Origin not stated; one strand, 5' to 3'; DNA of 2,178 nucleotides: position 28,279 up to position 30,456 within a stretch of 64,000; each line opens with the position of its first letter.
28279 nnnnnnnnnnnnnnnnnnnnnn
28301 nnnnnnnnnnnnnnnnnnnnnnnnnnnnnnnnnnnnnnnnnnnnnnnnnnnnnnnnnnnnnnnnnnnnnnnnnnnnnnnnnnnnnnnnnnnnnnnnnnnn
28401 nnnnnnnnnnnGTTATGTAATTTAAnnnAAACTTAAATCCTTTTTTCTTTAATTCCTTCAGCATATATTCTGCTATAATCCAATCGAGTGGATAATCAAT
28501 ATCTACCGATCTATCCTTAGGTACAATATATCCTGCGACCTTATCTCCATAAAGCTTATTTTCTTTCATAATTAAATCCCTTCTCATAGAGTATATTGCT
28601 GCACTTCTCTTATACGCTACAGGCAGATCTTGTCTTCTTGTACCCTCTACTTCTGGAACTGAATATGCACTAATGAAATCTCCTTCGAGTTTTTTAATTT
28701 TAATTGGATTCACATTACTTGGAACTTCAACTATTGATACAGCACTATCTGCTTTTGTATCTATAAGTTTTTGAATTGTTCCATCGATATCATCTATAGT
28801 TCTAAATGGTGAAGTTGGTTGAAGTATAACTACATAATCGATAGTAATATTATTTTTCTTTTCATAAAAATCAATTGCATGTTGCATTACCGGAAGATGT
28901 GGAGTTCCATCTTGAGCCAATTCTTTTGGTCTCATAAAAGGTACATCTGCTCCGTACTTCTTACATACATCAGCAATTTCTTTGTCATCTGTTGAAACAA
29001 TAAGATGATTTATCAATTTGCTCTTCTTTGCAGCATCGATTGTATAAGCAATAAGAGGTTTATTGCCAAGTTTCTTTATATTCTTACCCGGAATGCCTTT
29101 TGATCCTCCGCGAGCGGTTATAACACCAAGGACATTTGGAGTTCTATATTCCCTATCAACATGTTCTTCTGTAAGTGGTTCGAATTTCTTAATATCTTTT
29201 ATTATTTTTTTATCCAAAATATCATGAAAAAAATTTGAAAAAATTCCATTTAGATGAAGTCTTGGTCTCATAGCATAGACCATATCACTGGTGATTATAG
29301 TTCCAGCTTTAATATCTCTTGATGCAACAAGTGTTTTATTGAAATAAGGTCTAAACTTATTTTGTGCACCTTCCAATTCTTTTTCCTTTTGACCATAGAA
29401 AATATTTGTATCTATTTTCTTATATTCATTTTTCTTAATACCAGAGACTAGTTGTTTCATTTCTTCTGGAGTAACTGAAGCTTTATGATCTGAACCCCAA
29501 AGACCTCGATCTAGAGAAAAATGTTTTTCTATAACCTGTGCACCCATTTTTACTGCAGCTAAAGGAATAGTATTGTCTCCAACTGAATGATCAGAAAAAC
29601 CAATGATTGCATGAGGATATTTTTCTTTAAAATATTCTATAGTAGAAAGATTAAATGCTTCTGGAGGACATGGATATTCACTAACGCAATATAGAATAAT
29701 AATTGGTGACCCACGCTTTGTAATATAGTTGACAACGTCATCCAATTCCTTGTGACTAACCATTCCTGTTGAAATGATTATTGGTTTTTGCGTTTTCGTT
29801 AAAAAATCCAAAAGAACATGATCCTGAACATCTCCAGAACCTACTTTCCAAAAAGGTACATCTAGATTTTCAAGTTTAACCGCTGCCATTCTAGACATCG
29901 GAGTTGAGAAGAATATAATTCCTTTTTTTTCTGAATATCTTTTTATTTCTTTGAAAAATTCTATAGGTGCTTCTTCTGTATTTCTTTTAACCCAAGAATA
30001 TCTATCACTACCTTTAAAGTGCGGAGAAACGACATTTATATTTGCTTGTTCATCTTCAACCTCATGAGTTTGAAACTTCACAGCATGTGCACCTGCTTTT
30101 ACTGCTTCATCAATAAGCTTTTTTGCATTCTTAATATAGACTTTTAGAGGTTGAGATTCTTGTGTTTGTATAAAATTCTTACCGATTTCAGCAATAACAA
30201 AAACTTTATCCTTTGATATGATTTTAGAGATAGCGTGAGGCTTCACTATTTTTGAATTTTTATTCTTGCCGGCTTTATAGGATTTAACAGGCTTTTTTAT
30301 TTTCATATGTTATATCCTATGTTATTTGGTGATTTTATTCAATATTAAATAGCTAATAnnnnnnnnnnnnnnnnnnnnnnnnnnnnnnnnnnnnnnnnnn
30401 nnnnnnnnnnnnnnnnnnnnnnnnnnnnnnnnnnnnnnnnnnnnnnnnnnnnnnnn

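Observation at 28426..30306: Single-polypeptide NeuB-NeuA fusion (nonulosonic acid synthase + CMP-activating cytidylyltransferase)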

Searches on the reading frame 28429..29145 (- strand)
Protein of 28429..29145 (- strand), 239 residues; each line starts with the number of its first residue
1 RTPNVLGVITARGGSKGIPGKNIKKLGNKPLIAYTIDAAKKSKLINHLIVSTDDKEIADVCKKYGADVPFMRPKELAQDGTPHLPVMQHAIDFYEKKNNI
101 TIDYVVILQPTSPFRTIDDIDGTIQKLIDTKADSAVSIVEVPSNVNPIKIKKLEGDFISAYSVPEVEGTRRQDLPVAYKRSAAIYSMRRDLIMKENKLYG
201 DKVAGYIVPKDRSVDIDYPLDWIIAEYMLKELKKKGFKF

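Call 18: search_solved_structures(query=window:28429-29145:-, max_evalue=0.001, show_alignments=2)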
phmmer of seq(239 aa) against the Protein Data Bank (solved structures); distinct sequences matched with E-value up to 0.001: 16.
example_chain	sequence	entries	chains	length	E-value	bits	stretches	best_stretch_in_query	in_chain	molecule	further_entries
6ifd_A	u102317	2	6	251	5e-33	117.7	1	6-229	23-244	CMP-N-acetylneuraminate Synthetase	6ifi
9ftb_A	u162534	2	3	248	2e-31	112.5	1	6-228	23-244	NeuA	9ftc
1eyr_A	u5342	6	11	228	3e-24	89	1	6-230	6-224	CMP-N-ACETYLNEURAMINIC ACID SYNTHETASE | N-acylneuraminate cytidylyltransferase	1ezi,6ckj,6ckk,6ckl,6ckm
1qwj_A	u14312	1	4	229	1.4e-23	86.8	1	3-228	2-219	cytidine monophospho-N-acetylneuraminic acid synthetase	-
9t4z_A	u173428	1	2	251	2.2e-16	63.3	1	5-228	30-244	PpNeuA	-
4fcu_A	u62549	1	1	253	7.7e-08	35.3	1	8-71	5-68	3-deoxy-manno-octulosonate cytidylyltransferase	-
3pol_A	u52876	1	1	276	8.9e-08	35.1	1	8-71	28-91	3-deoxy-manno-octulosonate cytidylyltransferase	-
1vh3_A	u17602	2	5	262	8.4e-07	31.9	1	8-153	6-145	3-deoxy-manno-octulosonate cytidylyltransferase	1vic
3duv_A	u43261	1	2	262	8.4e-07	31.9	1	8-153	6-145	3-deoxy-manno-octulosonate cytidylyltransferase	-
3tqd_A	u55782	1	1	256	1e-05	28.4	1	8-111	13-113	3-deoxy-manno-octulosonate cytidylyltransferase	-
4xwi_A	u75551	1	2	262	1.8e-05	27.6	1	8-89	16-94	3-deoxy-manno-octulosonate cytidylyltransferase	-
8ees_A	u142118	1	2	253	5.2e-05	26.1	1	7-93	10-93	3-deoxy-manno-octulosonate cytidylyltransferase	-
3k8d_A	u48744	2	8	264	7.6e-05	25.5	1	7-117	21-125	3-deoxy-manno-octulosonate cytidylyltransferase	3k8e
1vh1_A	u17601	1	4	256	7.7e-05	25.5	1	8-117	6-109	3-deoxy-manno-octulosonate cytidylyltransferase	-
1gq9_A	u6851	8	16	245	0.00011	24.9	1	8-195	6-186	3-DEOXY-MANNO-OCTULOSONATE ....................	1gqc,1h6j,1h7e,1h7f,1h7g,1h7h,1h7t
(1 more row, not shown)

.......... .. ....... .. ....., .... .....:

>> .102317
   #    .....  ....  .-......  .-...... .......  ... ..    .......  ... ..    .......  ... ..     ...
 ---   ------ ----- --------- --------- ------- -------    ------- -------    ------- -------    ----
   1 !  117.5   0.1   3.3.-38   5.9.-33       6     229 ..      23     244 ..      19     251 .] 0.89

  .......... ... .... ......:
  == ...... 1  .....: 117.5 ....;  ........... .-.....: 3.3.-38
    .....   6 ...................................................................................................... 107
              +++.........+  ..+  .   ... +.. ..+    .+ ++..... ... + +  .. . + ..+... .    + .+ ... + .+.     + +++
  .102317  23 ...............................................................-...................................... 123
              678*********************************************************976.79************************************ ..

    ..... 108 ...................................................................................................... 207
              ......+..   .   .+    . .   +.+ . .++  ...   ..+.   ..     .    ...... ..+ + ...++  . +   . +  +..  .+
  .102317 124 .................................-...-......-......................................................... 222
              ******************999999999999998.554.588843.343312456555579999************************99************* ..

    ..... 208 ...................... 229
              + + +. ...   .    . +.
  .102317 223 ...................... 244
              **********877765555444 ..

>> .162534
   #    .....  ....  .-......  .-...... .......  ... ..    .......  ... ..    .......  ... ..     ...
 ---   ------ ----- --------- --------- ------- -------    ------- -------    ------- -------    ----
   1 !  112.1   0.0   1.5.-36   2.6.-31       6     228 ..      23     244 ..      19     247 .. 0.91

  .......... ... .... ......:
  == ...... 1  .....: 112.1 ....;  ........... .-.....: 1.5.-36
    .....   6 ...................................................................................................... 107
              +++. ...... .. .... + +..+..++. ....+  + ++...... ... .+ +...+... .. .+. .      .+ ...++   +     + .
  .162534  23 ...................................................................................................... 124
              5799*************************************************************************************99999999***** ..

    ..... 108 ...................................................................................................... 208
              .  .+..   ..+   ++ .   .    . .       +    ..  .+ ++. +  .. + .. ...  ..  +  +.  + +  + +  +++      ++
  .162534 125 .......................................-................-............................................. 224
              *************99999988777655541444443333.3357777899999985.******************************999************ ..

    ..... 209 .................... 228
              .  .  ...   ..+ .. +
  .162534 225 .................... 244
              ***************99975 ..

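Call 56: find_homologous_proteins(query=window:28429-29142:-, max_evalue=1e-20)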
Query window:28429-29142:- (238 aa): 7731 proteins with E <= 1e-20 among 8000 candidates; the best 120 are listed.
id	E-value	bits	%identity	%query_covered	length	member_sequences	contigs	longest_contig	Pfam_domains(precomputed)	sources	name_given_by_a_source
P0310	7.1e-127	440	81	99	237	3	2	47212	PF02348.26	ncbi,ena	-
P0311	7.3e-127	440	81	99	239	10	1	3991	PF02348.26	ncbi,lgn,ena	-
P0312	4.0e-123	427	81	99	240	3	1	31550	PF02348.26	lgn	-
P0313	8.2e-122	423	82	98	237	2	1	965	PF02348.26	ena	-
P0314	3.9e-120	418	78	99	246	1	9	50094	PF02348.26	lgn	-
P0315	2.5e-118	412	77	97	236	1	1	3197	PF02348.26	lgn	-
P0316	5.6e-118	410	78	96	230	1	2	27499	PF02348.26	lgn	-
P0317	1.7e-117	409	76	97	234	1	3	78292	PF02348.26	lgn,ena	-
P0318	6.5e-117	407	76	98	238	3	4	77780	PF02348.26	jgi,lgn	jgi:CMP-N-acetylneuraminic acid synthetase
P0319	1.7e-114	399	77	99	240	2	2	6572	PF02348.26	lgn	-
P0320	3.9e-114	398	74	97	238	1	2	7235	PF02348.26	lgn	-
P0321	1.3e-113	396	75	97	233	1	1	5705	PF02348.26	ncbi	-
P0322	1.6e-111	389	74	98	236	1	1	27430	PF02348.26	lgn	-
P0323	2.3e-111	389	73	97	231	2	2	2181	PF02348.26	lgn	-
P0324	2.3e-111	389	73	100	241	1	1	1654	PF02348.26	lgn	-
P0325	3.6e-111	388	73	99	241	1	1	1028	PF02348.26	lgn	-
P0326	4.1e-111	388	71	99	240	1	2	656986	PF02348.26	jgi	jgi:CMP-N,N'-diacetyllegionaminic acid synthase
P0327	5.3e-111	388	72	99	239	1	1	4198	PF02348.26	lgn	-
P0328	5.7e-110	384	74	97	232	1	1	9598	PF02348.26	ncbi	-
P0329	7.0e-110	384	74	97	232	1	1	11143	PF02348.26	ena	-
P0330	8.4e-110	384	74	97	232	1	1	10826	PF02348.26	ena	-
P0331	4.1e-109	381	72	100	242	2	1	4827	PF02348.26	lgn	-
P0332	5.3e-109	381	74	99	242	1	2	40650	PF02348.26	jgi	-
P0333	1.0e-108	380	73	100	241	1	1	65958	PF02348.26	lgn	-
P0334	2.2e-108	379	71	99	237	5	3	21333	PF02348.26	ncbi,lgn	-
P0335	4.1e-108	378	72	99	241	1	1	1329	PF02348.26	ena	-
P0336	5.5e-108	378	72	97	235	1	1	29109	PF02348.26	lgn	-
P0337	7.5e-108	377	71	99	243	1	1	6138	PF02348.26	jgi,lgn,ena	-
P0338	1.2e-107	377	70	97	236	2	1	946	PF02348.26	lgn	-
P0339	1.9e-107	376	72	99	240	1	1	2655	PF02348.26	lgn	-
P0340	4.2e-107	375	70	99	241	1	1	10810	PF02348.26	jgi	-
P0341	8.8e-107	374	76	88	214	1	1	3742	PF02348.26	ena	-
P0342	9.8e-107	374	70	100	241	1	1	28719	PF02348.26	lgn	-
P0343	1.6e-106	373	72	97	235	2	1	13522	PF02348.26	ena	-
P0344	3.4e-106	372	70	100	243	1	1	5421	PF02348.26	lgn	-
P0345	3.9e-106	372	71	99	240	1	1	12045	PF02348.26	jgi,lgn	-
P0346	4.1e-106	372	70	99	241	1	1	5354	PF02348.26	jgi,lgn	-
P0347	5.8e-106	371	73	98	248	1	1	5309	PF02348.26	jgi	jgi:CMP-N,N'-diacetyllegionaminic acid synthase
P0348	1.4e-105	370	71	99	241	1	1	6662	PF02348.26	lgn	-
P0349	1.5e-105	370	70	99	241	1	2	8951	PF02348.26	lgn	-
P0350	1.6e-105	370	71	99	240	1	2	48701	PF02348.26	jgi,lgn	-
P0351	1.9e-105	369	68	98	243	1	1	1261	PF02348.26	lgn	-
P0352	1.9e-105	369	68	98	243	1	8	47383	PF02348.26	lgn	-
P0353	2.8e-105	369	70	99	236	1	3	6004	PF02348.26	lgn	-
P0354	3.3e-105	369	72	99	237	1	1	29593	PF02348.26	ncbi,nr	ncbi:acylneuraminate cytidylyltransferase family protein [Candidatus Parcubacteria bacterium]|nr:acy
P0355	8.2e-105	367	69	99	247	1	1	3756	PF02348.26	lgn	-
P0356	8.7e-105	367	70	99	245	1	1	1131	PF02348.26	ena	-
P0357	1.2e-104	367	70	99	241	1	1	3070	PF02348.26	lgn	-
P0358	1.5e-104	367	72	97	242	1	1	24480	PF02348.26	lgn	-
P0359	1.9e-104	366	70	99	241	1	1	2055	PF02348.26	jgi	jgi:CMP-N-acetylneuraminic acid synthetase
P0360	3.3e-104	365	74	98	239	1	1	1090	PF02348.26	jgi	jgi:CMP-N,N'-diacetyllegionaminic acid synthase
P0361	5.8e-104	365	69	99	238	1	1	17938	PF02348.26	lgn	-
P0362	7.0e-104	364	73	97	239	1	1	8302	PF02348.26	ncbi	ncbi:MAG: cytidylyltransferase domain-containing protein [Candidatus Paceibacteria bacterium]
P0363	3.8e-103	362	70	99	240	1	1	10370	PF02348.26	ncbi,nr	ncbi:acylneuraminate cytidylyltransferase family protein [Patescibacteria group bacterium]|nr:acylne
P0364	3.8e-103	362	69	99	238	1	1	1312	PF02348.26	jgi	jgi:CMP-N,N'-diacetyllegionaminic acid synthase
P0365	6.5e-103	361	69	99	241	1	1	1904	PF02348.26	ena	-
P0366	7.4e-103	361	70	98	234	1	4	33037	PF02348.26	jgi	jgi:CMP-N,N'-diacetyllegionaminic acid synthase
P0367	7.9e-103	361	71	99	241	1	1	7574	PF02348.26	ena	-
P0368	1.4e-102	360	69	99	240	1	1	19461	PF02348.26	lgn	-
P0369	2.4e-102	359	70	99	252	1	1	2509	PF02348.26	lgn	-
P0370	2.5e-102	359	68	99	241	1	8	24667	PF02348.26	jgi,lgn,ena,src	-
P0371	3.5e-102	359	68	99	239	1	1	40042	PF02348.26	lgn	-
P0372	4.2e-102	359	72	98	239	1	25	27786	PF02348.26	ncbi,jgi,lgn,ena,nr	ncbi:MAG: acylneuraminate cytidylyltransferase family protein [Candidatus Pacebacteria bacterium]|jg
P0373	4.4e-102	358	71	95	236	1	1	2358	PF02348.26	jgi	-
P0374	7.5e-102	358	68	100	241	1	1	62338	PF02348.26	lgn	-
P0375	7.7e-102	358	69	97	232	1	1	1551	PF02348.26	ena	-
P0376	9.8e-102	357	66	99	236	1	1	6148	PF02348.26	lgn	-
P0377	1.3e-101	357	67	99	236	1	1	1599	PF02348.26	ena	-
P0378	1.4e-101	357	68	100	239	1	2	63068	PF02348.26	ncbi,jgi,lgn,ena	-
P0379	1.5e-101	357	70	98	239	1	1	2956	PF02348.26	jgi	jgi:CMP-N,N'-diacetyllegionaminic acid synthase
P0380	2.3e-101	356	68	100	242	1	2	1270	PF02348.26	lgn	-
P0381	3.9e-101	355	69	100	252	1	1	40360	PF02348.26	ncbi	-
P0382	7.6e-101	354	68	100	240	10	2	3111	PF02348.26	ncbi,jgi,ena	ncbi:MAG TPA: acylneuraminate cytidylyltransferase family protein [Candidatus Paceibacterota bacteri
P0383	1.1e-100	354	67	99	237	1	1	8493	PF02348.26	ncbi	-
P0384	1.4e-100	354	67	100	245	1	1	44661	PF02348.26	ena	-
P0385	1.4e-100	354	67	100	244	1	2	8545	PF02348.26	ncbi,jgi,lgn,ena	-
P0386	2.0e-100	353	67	100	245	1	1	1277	PF02348.26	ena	-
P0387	2.2e-100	353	67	100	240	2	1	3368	PF02348.26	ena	-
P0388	2.2e-100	353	67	100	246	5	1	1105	PF02348.26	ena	-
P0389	2.8e-100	353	67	99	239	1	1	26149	PF02348.26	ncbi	-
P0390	3.0e-100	352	68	100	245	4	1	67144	PF02348.26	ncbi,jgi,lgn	ncbi:MAG: acylneuraminate cytidylyltransferase family protein [Candidatus Paceibacterota bacterium]|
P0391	3.8e-100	352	65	100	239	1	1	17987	PF02348.26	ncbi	-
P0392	5.7e-100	352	66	99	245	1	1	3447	PF02348.26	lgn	-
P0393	6.0e-100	351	68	97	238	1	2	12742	PF02348.26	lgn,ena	-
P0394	9.1e-100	351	67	99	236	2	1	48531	PF02348.26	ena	-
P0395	1.3e-99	350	68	100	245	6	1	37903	PF02348.26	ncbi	ncbi:MAG: acylneuraminate cytidylyltransferase family protein [Patescibacteria group bacterium]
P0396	1.5e-99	350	69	98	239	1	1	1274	PF02348.26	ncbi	-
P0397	1.7e-99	350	67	99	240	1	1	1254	PF02348.26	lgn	-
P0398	2.1e-99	350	67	97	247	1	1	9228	PF02348.26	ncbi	-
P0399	2.8e-99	349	66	99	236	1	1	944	PF02348.26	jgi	jgi:CMP-N-acetylneuraminic acid synthetase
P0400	3.1e-99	349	67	99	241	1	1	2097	PF02348.26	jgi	jgi:CMP-N,N'-diacetyllegionaminic acid synthase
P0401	4.8e-99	349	67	99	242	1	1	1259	PF02348.26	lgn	-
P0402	5.2e-99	348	69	95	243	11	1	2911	PF02348.26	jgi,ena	jgi:CMP-N,N'-diacetyllegionaminic acid synthase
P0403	5.6e-99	348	67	99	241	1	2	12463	PF02348.26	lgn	-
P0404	9.9e-99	348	66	100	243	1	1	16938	PF02348.26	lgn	-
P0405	9.9e-99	348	69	97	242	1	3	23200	PF02348.26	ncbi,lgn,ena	-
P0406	1.1e-98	347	66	100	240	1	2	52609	PF02348.26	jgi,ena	-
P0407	1.2e-98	347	67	99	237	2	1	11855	PF02348.26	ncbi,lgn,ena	-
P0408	1.2e-98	347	67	99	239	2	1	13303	PF02348.26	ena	-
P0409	1.2e-98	347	67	99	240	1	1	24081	PF02348.26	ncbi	-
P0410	1.3e-98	347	66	100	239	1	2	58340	PF02348.26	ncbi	-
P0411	2.1e-98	346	69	97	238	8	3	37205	PF02348.26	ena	-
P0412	3.0e-98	346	69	99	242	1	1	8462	PF02348.26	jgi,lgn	-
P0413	3.6e-98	346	65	99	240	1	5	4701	PF02348.26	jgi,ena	-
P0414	6.0e-98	345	65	99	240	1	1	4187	PF02348.26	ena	-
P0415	7.4e-98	345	65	99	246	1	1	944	PF02348.26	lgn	-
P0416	8.0e-98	345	68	96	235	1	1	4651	PF02348.26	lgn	-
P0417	8.1e-98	345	65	100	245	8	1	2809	PF02348.26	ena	-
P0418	9.1e-98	344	67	99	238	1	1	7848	PF02348.26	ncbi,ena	-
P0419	1.1e-97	344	66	99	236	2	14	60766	PF02348.26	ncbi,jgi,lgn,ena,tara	jgi:N-acylneuraminate cytidylyltransferase/CMP-N,N'-diacetyllegionaminic acid synthase|tara:strand:+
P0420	1.1e-97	344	69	97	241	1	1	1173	PF02348.26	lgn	-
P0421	1.3e-97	344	68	98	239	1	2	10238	PF02348.26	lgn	-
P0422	1.7e-97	343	66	99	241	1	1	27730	PF02348.26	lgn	-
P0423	1.7e-97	343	67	96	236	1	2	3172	PF02348.26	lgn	-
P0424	2.2e-97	343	65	99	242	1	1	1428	PF02348.26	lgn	-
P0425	3.6e-97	342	67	96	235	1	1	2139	PF02348.26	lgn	-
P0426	3.9e-97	342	66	99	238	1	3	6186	PF02348.26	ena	-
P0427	4.2e-97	342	65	99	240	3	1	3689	PF02348.26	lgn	-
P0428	4.4e-97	342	67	97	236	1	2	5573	PF02348.26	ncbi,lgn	ncbi:MAG TPA: acylneuraminate cytidylyltransferase family protein [Candidatus Paceibacterota bacteri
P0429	6.1e-97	342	68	97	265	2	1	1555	PF02348.26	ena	-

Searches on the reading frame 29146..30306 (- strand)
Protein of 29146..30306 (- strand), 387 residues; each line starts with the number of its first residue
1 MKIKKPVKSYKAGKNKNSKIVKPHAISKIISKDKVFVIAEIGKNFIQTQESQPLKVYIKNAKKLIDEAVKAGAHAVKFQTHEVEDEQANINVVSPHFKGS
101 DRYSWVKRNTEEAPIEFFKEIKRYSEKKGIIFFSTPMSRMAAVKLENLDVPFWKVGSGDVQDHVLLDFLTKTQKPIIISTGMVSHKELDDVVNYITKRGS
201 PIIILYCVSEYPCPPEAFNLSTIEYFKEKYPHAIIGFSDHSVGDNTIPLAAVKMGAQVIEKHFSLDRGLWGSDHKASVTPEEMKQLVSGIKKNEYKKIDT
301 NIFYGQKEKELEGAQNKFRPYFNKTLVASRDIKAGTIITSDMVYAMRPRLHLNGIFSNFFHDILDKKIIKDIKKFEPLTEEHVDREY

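Call 17: search_solved_structures(query=window:29146-30306:-, max_evalue=0.001, show_alignments=2)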
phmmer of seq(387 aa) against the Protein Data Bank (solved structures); distinct sequences matched with E-value up to 0.001: 8.
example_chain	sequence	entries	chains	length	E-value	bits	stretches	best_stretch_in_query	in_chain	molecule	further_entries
1xuu_A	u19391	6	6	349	9.5e-46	159.9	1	58-366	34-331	polysialic acid capsule biosynthesis protein SiaC | N-acetylneuraminate synthase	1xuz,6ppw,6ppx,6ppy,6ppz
4ipj_A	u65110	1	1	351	2.4e-45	158.6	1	58-366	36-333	Polysialic acid capsule biosynthesis protein SiaC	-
4ipi_A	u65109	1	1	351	5.7e-45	157.4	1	58-366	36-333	Polysialic acid capsule biosynthesis protein SiaC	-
2wqp_A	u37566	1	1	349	2.3e-44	155.3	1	58-366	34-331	POLYSIALIC ACID CAPSULE BIOSYNTHESIS PROTEIN SIAC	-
1vli_A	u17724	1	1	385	3.2e-43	151.6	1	28-364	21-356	Spore coat polysaccharide biosynthesis protein spsE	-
8h2c_A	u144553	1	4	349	5.3e-40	141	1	25-377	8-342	Pseudaminic acid synthase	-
6ncs_A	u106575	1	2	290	4.9e-34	121.4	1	34-291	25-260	N-acetylneuraminic acid (Sialic acid) synthetase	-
3g8r_A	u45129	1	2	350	1.6e-23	86.8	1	93-344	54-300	Probable spore coat polysaccharide biosynthesis protein E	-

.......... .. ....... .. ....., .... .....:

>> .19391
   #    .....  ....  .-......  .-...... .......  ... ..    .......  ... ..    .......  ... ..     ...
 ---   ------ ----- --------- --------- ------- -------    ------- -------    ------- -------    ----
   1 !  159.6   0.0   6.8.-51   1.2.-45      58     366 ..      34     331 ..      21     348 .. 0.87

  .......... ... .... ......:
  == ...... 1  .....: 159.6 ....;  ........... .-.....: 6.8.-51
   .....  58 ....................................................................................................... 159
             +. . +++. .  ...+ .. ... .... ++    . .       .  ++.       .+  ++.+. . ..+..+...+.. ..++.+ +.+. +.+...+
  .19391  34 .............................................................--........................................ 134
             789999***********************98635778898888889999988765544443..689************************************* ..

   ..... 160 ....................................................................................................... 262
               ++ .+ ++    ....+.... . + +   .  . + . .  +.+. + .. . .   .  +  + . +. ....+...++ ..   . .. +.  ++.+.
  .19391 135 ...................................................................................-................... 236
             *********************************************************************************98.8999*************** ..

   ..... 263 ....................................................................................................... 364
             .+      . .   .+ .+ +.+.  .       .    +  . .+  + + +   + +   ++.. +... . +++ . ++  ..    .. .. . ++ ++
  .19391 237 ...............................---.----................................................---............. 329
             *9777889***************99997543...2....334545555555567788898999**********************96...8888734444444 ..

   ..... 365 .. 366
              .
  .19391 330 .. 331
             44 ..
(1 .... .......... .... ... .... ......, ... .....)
